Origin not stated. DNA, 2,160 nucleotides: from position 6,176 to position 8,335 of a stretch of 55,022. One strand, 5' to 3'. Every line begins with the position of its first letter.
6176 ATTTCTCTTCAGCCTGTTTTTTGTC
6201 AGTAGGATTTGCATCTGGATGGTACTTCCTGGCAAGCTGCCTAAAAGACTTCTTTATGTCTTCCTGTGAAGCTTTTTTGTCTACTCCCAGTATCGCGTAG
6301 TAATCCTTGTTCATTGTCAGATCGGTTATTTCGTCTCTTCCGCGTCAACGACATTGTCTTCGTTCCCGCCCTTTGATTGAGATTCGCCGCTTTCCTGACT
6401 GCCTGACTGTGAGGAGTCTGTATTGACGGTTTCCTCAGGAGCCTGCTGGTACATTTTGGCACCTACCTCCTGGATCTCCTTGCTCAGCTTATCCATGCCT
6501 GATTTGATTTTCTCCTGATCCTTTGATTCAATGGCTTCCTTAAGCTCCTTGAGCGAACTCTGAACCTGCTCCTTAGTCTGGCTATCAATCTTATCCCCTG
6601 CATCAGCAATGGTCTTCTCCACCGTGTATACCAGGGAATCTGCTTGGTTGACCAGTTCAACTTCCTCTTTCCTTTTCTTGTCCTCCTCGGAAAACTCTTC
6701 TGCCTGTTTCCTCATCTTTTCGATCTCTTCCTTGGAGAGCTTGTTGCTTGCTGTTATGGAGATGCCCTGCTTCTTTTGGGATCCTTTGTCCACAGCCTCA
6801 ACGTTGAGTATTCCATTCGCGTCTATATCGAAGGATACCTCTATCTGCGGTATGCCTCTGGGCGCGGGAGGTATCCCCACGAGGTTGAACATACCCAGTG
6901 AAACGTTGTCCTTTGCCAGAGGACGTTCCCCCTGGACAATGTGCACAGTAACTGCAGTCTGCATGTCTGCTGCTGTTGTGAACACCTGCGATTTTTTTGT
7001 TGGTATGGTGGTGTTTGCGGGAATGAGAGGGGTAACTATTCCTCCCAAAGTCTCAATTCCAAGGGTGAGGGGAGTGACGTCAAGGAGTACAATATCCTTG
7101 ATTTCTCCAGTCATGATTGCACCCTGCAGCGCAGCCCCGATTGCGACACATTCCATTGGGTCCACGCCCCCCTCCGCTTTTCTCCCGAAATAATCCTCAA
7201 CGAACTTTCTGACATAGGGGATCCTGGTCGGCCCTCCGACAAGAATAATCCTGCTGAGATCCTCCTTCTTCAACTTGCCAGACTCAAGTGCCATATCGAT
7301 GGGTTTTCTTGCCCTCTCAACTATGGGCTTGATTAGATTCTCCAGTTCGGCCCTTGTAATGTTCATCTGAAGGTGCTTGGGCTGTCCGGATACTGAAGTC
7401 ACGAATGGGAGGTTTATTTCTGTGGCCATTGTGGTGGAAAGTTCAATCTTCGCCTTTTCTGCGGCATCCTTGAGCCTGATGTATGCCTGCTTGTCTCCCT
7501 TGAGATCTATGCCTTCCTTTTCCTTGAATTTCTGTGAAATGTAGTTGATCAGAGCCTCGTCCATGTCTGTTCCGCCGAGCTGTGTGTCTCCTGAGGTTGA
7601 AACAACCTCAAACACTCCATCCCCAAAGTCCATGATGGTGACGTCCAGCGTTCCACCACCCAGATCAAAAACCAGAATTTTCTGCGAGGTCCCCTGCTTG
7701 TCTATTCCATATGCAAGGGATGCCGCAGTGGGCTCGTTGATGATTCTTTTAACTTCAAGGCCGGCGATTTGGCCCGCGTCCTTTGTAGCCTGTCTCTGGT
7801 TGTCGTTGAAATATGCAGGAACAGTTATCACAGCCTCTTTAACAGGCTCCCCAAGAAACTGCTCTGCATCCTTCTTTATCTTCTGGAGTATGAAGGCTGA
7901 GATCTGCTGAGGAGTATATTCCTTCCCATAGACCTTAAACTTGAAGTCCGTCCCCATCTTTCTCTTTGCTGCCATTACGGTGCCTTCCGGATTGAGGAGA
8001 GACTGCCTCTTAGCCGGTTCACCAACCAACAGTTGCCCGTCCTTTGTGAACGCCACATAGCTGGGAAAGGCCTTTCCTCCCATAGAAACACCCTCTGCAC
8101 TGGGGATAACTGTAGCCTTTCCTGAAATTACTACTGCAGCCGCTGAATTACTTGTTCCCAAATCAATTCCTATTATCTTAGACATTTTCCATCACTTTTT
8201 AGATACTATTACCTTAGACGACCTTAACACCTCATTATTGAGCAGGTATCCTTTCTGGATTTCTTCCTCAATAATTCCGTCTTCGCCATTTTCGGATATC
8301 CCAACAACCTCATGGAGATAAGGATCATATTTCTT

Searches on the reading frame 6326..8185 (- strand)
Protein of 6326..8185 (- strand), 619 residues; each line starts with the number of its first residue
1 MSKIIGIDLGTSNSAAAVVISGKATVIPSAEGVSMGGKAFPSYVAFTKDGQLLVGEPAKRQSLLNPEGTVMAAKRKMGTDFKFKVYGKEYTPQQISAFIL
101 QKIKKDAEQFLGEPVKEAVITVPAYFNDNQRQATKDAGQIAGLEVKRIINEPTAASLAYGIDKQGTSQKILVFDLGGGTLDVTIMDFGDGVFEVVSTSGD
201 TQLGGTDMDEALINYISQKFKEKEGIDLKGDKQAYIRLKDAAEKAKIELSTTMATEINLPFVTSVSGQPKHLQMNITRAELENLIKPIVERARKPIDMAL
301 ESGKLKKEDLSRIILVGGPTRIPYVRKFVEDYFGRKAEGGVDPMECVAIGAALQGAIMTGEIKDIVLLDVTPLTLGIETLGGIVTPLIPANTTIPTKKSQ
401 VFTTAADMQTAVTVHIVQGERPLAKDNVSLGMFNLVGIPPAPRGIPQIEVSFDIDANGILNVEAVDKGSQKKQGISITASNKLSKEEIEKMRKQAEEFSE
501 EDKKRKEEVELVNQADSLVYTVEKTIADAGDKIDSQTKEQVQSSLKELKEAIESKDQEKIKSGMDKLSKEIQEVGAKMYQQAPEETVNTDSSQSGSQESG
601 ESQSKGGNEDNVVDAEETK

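Call 11: find_encoding_contigs(protein=window:6326-8185:-, flank=10000, max_places=1)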
Protein window:6326-8185:- (619 aa): 23 contigs read that carry it; 1 place shown.
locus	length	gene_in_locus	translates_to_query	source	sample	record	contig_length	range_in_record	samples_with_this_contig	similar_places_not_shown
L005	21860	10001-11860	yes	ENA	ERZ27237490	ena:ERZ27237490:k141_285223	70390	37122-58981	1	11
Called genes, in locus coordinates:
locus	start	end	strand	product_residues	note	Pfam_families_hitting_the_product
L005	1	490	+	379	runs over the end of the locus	PF14306:PUA_2, PF01747:ATP-sulfurylase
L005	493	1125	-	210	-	PF02517:Rce1-like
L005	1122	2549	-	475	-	-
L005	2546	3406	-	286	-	PF01040:UbiA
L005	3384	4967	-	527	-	-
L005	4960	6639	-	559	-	PF00115:COX1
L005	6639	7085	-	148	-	PF00116:COX2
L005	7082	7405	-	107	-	-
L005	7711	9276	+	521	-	PF00595:PDZ (faint), PF02163:Peptidase_M50, PF17820:PDZ_6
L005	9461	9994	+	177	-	PF01025:GrpE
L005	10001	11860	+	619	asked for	PF00012:HSP70, PF06723:MreB_Mbl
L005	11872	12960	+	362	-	PF00226:DnaJ, PF01556:DnaJ_C, PF00684:DnaJ_CXXCXGXG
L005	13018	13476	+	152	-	PF00582:Usp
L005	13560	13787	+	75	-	PF00833:Ribosomal_S17e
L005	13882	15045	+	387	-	PF00108:Thiolase_N, PF00109:ketoacyl-synt (weak), PF02803:Thiolase_C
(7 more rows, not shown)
